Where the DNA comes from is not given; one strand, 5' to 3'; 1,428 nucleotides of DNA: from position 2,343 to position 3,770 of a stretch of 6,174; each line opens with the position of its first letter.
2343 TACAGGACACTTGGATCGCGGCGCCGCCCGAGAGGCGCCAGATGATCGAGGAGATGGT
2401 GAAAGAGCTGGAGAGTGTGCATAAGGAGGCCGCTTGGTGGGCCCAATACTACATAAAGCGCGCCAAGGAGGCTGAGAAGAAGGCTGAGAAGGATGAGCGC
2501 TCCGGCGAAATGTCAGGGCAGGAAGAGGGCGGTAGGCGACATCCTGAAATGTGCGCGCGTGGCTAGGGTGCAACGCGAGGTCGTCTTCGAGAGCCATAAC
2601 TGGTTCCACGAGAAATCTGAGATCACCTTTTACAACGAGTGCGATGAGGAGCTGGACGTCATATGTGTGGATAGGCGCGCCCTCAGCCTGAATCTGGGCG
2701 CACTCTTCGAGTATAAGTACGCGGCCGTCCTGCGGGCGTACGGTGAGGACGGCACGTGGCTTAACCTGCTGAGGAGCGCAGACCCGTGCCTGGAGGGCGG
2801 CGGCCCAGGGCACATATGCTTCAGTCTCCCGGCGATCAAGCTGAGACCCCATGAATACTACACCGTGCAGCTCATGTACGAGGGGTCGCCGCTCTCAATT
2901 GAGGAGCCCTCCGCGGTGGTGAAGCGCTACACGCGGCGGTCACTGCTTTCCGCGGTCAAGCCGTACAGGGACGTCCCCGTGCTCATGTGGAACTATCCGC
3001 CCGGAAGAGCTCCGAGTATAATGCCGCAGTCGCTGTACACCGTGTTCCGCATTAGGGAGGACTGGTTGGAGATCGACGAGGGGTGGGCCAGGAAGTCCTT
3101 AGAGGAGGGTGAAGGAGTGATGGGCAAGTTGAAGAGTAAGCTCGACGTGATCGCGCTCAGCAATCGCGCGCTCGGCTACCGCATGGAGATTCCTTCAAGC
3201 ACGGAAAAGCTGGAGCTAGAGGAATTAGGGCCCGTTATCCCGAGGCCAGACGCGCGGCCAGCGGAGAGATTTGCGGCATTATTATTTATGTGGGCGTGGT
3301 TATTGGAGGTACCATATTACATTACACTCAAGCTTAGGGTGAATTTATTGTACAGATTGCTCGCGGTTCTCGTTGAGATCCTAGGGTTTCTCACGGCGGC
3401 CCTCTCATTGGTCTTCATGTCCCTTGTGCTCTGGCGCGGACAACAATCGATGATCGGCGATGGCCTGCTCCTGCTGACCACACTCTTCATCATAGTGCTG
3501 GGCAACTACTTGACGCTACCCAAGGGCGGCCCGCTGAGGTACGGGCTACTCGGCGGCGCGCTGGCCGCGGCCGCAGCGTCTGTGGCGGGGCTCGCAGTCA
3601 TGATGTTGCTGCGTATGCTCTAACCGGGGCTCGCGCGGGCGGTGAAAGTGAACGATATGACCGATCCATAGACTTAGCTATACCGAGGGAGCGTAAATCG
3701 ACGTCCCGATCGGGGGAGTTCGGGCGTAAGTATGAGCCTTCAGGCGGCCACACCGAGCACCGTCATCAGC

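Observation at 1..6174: Locus-level hypothesis: a co-regulated DNA-transfer and mate/surface-recognition module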

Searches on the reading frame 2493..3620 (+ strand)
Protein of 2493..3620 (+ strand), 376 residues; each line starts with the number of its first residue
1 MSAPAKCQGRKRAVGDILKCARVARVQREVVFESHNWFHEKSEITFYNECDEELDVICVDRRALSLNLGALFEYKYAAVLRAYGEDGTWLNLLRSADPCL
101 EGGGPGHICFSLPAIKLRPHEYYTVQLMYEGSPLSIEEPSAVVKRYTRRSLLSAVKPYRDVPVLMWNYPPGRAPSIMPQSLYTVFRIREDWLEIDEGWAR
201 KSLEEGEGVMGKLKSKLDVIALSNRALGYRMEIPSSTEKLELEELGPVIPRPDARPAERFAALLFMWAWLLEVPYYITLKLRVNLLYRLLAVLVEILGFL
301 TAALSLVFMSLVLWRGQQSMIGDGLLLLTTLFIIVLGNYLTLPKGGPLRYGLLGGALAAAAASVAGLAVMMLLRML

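Call 8: search_protein_families(library=pfam, max_evalue=0.1, proteins=[window:2493-3620:+])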
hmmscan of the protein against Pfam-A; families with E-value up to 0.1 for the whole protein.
window:2493-3620:+ (376 aa): 0 families

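Call 9: search_protein_families(library=ncbifam, max_evalue=0.1, proteins=[window:2493-3620:+])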
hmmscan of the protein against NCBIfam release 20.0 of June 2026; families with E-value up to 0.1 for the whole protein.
window:2493-3620:+ (376 aa): 0 families

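Call 67: search_protein_families(library=padloc, max_evalue=0.01, proteins=[window:2493-3620:+])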
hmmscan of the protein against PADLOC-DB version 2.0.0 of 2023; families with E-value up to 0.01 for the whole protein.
window:2493-3620:+ (376 aa): 0 families

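Call 68: search_protein_families(library=phrogs, max_evalue=0.01, proteins=[window:2493-3620:+])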
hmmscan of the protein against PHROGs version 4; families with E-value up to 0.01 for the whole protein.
window:2493-3620:+ (376 aa): 0 families

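Call 92: search_protein_representatives(protein=window:2493-3620:+)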
Query: 376 residues. Proteins with E-value up to 0.001 (for the whole library): 6; up to 1e-10: 5; up to 1e-30: 4. The best 6 are listed.
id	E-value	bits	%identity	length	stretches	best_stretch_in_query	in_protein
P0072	1.9e-192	655.6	84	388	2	140-375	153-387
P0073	4.6e-117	407.6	100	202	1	177-376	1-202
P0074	1.7e-74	267.5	48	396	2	10-236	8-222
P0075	1.3e-73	264.6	46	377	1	11-373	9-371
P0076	1.4e-24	103.2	29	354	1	11-369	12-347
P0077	9.4e-04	34.7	37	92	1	12-71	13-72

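Call 111: predict_structure(alignment_id=A8)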
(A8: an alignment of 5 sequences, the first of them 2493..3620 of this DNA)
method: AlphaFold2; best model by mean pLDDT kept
length: 376 residues; sequences in the alignment: 5
mean_pLDDT: 68.9   pTM: 0.67
mean pLDDT of the five models: 68.9, 67.1, 64.0, 63.5, 59.7
residues with pLDDT >= 90: 17; 70-90: 189; 50-70: 107; < 50: 63
segments of 3 or more residues with pLDDT < 50: 1-6, 68-76, 135-156, 169-173, 237-250, 269-274
pLDDT, mean of each block of 10 residues (from residue 1): 47 76 86 80 89 84 55 47 85 71 71 79 87 49 36 47 60 59 87 87 78 78 90 59 42 65 56 60 79 75 77 70 72 73 60 60 72 72
secondary structure, 60 per line:
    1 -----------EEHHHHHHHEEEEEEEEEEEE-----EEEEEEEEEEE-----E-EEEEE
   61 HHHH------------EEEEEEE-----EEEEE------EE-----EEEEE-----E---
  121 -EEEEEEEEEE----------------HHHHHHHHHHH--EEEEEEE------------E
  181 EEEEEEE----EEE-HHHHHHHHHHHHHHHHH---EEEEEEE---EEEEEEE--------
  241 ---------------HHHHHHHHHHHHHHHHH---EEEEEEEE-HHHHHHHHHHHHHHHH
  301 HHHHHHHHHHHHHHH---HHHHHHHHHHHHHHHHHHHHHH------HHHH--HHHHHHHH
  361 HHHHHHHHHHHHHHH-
elements in order: H14-20 E21-32 E38-48 E56-60 H61-64 E77-83 E89-93 E107-111 E122-131 H148-158 E161-167 E180-187 E192-194 H196-212 E216-222 E226-232 H256-272 E276-283 H285-315 H319-340 H347-350 H353-375

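Call 115: fold_search(model_id=the predicted structure, library=pdb)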
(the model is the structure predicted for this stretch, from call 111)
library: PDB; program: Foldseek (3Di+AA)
matches with E <= 10: 801; with E <= 0.001: 318
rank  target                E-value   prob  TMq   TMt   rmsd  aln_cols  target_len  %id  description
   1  5ab0_C                9.7e-08  1.00  0.28  0.14   8.0       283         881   10  Crystal structure of aminopeptidase ERAP2 with ligand (released 2015-09-30)
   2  5ab0_A                1.0e-07  1.00  0.29  0.14   7.6       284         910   10  Crystal structure of aminopeptidase ERAP2 with ligand (released 2015-09-30)
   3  6koz_B                1.1e-07  1.00  0.27  0.24   9.2       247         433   10  Crystal structure of two domain M1 zinc metallopeptidase E323 mutant bound to L-Leucine amino acid (released 2020-01-22)
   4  8pn9_E                1.1e-07  1.00  0.29  0.20  23.5       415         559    9  Structure of human oligosaccharyltransferase OST-A complex bound to NGI-1 (released 2024-05-08)
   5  6ifg_B                2.0e-07  1.00  0.27  0.24   9.2       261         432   11  Crystal structure of M1 zinc metallopeptidase E323A mutant bound to Tyr-ser-ala substrate from Deinococcus radiodurans (released 2019-09-25)
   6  8cgw_A                2.2e-07  1.00  0.27  0.13   7.7       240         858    8  Insulin-regulated aminopeptidase (IRAP) in complex with an allosteric benzopyran-based inhibitor (released 2024-01-31)
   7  6koy_A                2.4e-07  1.00  0.27  0.24   9.0       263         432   10  Crystal structure of two domain M1 Zinc metallopeptidase E323A mutant bound to L-tryptophan amino acid (released 2020-01-22)
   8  6ifg_A                2.6e-07  1.00  0.27  0.24   9.3       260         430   11  Crystal structure of M1 zinc metallopeptidase E323A mutant bound to Tyr-ser-ala substrate from Deinococcus radiodurans (released 2019-09-25)
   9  4z7i_B                2.9e-07  1.00  0.27  0.13   8.0       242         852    9  Crystal structure of insulin regulated aminopeptidase in complex with ligand (released 2015-08-26)
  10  8cgp_B                3.0e-07  1.00  0.30  0.14   7.1       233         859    9  Insulin regulated aminopeptidase (IRAP) in complex with an allosteric aryl sulfonamide inhibitor (released 2024-01-31)
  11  6iff_A                3.0e-07  1.00  0.28  0.25   8.7       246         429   11  Crystal structure of M1 zinc metallopeptidase E323A mutant from Deinococcus radiodurans (released 2019-09-25)
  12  6ryf_A                3.0e-07  1.00  0.27  0.13   8.7       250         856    7  High-resolution crystal structure of ERAP1 in complex with 15mer phosphinic peptide (released 2019-12-18)
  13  5cu5_A                3.2e-07  1.00  0.29  0.14   8.5       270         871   10  Crystal structure of ERAP2 without catalytic Zn(II) atom (released 2015-09-23)
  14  3mdj_A                3.4e-07  1.00  0.29  0.15   7.9       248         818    9  ER Aminopeptidase, ERAP1, Bound to the Zinc Aminopeptidase Inhibitor, Bestatin (released 2011-03-30)
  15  7p7p_A                3.4e-07  1.00  0.27  0.13   7.3       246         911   11  Crystal structure of ERAP2 aminopeptidase in complex with phosphinic pseudotripeptide((1R)-1-Amino-3-phenylpropyl){(2S (released 2022-01-26)
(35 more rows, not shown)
